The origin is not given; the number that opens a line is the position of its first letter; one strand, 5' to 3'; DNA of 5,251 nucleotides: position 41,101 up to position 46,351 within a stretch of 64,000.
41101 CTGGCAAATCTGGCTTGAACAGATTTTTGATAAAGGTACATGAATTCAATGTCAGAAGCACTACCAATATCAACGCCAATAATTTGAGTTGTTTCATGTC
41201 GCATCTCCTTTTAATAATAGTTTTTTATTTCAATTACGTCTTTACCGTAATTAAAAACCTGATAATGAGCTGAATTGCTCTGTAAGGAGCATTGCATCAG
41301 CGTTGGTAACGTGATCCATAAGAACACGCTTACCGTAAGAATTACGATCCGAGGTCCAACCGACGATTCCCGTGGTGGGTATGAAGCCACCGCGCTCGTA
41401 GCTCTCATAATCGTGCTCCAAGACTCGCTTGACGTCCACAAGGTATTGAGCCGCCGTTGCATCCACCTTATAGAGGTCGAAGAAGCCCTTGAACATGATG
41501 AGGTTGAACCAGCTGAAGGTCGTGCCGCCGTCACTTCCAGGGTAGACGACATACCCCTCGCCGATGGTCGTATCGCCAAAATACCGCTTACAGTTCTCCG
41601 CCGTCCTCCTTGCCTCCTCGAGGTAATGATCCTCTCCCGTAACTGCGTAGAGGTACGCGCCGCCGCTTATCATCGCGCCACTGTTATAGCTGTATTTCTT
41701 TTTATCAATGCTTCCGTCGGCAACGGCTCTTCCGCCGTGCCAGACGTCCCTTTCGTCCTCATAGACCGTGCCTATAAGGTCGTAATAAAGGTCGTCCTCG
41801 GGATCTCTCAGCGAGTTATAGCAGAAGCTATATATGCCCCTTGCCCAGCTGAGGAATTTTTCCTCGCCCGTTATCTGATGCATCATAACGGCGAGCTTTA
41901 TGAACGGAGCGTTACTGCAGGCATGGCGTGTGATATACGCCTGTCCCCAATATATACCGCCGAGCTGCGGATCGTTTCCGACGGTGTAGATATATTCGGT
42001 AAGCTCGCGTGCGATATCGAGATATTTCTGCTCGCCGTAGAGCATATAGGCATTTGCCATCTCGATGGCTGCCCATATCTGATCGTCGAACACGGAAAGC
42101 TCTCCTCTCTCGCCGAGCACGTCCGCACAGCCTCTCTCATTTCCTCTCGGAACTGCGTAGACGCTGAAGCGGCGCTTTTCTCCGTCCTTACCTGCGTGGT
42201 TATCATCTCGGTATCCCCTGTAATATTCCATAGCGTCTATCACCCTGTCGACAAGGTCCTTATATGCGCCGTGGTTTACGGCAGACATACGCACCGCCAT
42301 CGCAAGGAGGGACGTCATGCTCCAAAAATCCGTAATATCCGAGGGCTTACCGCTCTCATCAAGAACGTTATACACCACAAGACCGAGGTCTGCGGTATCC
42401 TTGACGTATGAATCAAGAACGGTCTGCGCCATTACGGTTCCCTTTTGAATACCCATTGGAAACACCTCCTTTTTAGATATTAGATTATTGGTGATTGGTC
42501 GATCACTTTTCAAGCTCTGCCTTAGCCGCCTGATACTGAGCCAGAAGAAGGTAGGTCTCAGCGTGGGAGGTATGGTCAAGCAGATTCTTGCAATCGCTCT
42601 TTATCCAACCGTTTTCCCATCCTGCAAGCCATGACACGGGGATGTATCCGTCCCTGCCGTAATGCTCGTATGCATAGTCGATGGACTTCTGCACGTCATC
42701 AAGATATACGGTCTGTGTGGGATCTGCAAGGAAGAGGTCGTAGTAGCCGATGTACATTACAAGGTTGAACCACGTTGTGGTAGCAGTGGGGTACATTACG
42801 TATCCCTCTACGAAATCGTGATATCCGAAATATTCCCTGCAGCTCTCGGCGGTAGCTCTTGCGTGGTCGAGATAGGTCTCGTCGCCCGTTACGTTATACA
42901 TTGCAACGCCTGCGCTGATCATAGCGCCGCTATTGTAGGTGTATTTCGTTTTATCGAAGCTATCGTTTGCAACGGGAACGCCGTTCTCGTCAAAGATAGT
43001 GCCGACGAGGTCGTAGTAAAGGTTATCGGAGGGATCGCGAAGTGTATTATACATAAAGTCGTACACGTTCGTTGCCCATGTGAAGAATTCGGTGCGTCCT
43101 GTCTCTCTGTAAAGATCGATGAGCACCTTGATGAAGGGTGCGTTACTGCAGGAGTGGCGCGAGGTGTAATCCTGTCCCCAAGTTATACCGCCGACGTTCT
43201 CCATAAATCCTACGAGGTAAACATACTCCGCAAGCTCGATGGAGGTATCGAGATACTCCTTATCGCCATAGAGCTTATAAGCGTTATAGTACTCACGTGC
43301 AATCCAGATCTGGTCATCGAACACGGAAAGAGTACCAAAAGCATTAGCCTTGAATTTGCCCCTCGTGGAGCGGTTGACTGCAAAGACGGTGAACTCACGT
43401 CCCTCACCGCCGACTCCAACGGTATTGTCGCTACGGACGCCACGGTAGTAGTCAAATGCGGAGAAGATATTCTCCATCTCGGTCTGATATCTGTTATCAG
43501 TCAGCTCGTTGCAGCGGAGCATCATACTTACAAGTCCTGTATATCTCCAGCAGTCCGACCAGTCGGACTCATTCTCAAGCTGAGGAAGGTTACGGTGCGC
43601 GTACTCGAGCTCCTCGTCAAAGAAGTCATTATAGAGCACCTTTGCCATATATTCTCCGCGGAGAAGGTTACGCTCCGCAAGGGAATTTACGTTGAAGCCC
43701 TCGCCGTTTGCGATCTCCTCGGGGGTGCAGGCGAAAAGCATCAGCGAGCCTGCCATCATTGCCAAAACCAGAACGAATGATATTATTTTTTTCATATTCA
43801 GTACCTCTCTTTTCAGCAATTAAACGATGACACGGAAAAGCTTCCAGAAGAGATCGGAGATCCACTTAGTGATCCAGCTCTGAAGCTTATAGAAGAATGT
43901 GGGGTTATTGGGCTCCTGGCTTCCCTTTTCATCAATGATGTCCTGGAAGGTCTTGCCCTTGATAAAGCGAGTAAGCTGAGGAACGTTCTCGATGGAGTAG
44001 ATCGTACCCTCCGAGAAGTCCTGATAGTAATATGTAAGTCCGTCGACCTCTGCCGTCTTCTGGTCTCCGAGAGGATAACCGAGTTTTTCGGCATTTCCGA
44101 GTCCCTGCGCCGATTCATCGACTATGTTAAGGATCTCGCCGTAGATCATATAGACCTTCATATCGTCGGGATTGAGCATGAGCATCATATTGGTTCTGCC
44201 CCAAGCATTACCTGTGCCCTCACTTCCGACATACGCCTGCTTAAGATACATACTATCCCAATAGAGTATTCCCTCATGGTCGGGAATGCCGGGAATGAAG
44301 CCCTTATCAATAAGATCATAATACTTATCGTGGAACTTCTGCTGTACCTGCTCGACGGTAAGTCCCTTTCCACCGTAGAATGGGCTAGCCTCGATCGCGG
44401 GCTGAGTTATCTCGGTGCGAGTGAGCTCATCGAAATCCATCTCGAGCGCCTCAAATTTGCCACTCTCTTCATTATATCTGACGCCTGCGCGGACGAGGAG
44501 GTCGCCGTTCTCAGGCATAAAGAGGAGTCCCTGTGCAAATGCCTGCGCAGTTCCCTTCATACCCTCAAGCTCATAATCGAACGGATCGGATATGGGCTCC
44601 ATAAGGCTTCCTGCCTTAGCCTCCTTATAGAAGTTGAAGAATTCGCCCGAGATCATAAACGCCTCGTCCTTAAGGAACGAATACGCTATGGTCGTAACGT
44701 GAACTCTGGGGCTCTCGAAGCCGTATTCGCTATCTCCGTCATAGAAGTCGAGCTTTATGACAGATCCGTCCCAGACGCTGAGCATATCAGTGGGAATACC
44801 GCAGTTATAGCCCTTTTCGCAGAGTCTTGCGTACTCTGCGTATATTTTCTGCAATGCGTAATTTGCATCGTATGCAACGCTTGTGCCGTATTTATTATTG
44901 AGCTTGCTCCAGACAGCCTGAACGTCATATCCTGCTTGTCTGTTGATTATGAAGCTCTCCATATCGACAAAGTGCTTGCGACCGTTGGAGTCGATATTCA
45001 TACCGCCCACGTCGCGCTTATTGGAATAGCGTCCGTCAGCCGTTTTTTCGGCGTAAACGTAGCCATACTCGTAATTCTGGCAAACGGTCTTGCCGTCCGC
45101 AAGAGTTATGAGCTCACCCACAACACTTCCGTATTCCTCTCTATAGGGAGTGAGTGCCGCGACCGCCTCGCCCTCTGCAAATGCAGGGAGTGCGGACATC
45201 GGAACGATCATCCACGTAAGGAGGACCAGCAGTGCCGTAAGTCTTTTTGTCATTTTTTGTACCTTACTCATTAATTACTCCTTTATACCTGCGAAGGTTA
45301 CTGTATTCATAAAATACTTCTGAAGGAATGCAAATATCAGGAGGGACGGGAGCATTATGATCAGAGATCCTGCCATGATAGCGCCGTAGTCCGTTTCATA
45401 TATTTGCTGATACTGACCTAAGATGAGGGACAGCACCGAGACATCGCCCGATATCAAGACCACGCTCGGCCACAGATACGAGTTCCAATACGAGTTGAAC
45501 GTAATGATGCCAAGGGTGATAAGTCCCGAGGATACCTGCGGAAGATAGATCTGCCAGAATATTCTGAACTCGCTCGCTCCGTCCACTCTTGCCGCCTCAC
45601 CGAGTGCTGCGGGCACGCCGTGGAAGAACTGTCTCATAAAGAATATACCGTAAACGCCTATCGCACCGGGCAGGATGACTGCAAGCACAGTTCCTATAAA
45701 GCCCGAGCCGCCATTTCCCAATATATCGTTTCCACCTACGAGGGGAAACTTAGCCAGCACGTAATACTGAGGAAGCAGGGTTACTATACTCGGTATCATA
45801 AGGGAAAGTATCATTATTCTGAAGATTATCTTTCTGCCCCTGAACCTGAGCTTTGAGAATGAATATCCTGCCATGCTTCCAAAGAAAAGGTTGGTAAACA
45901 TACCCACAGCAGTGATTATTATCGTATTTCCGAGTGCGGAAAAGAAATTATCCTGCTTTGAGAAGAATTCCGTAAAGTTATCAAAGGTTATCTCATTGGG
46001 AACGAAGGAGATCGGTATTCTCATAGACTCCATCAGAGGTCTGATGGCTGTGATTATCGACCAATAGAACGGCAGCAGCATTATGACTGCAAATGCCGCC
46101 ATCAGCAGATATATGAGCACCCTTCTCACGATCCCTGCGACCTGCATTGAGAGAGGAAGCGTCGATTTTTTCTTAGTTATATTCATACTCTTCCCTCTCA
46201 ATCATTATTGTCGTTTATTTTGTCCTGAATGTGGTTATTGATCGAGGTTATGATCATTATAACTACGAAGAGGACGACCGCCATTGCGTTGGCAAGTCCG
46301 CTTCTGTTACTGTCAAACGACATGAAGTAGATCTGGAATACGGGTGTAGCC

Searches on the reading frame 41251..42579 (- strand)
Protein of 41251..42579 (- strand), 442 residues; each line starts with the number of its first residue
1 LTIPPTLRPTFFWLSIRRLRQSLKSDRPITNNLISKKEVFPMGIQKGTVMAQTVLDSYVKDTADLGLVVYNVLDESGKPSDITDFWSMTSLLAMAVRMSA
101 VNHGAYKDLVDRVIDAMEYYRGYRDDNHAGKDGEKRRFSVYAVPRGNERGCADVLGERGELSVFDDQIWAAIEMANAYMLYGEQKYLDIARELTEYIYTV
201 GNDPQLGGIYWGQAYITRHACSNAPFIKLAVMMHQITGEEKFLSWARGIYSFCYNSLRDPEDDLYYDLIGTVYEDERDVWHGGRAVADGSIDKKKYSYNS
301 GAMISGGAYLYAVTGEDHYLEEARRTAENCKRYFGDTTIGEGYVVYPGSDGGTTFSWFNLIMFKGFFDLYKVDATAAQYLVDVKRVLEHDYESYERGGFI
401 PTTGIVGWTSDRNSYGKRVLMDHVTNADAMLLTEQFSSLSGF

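Call 9: search_protein_families(library=pfam, max_evalue=0.001, proteins=[window:41251-42579:-])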
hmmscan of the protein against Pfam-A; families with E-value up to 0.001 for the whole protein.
window:41251-42579:- (442 aa): 4 families
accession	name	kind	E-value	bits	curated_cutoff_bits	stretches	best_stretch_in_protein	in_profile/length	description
PF03663.20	Glyco_hydro_76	-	5.9e-26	92.3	25.9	1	165-367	87-284/366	Glycosyl hydrolase family 76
PF07221.17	GlcNAc_2-epim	-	1.1e-08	35.1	23.4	0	181-280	230-335/347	N-acylglucosamine 2-epimerase (GlcNAc 2-epimerase)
PF07944.18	Beta-AFase-like_GH127_cat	-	1.7e-05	24.5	24.9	0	176-270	136-212/376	Beta-L-arabinofuranosidase, GH127 catalytic domain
PF07470.19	Glyco_hydro_88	-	0.00071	19.1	26.6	0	292-370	23-87/352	Glycosyl Hydrolase Family 88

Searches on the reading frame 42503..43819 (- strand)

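Call 9: search_protein_families(library=pfam, max_evalue=0.001, proteins=[window:42503-43819:-])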
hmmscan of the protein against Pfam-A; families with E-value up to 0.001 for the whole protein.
window:42503-43819:- (438 aa): 3 families
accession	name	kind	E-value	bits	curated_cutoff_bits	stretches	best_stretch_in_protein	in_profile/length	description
PF03663.20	Glyco_hydro_76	-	4.2e-25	89.5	25.9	1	165-371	84-295/366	Glycosyl hydrolase family 76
PF07944.18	Beta-AFase-like_GH127_cat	-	2.6e-05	23.9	24.9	0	229-322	130-202/376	Beta-L-arabinofuranosidase, GH127 catalytic domain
PF07470.19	Glyco_hydro_88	-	7e-05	22.4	26.6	0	178-268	39-118/352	Glycosyl Hydrolase Family 88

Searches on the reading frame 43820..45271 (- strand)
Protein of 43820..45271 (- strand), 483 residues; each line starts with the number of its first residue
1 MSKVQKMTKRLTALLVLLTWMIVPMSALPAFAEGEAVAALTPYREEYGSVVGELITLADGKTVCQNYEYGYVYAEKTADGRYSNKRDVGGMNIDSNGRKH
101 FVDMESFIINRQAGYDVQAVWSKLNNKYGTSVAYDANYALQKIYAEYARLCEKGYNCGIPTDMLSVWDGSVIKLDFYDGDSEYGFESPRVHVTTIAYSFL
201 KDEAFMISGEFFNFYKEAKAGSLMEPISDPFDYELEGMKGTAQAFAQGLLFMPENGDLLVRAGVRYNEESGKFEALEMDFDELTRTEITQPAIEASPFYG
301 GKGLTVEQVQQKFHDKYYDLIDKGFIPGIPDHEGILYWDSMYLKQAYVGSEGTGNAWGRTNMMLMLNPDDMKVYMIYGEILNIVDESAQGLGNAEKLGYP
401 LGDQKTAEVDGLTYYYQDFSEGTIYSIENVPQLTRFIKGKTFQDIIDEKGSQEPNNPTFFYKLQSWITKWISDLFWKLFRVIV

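Call 9: search_protein_families(library=pfam, max_evalue=0.001, proteins=[window:43820-45271:-])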
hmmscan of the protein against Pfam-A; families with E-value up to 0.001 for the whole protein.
window:43820-45271:- (483 aa): 1 family
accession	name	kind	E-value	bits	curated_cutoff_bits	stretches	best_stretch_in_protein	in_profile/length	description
PF08310.17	LGFP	-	0.00084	20.1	22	0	397-425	1-27/53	LGFP repeat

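Call 47: search_protein_families(library=ncbifam, max_evalue=0.01, proteins=[window:43820-45271:-])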
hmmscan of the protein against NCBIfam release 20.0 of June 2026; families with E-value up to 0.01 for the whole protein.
window:43820-45271:- (483 aa): 0 families

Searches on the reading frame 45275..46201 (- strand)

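Call 9: search_protein_families(library=pfam, max_evalue=0.001, proteins=[window:45275-46201:-])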
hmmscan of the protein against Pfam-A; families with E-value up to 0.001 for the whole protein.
window:45275-46201:- (308 aa): 1 family
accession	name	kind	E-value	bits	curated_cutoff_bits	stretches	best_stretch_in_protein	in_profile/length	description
PF00528.27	BPD_transp_1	-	1.2e-20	74.4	26.4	1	105-297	2-178/184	Binding-protein-dependent transport system inner membrane component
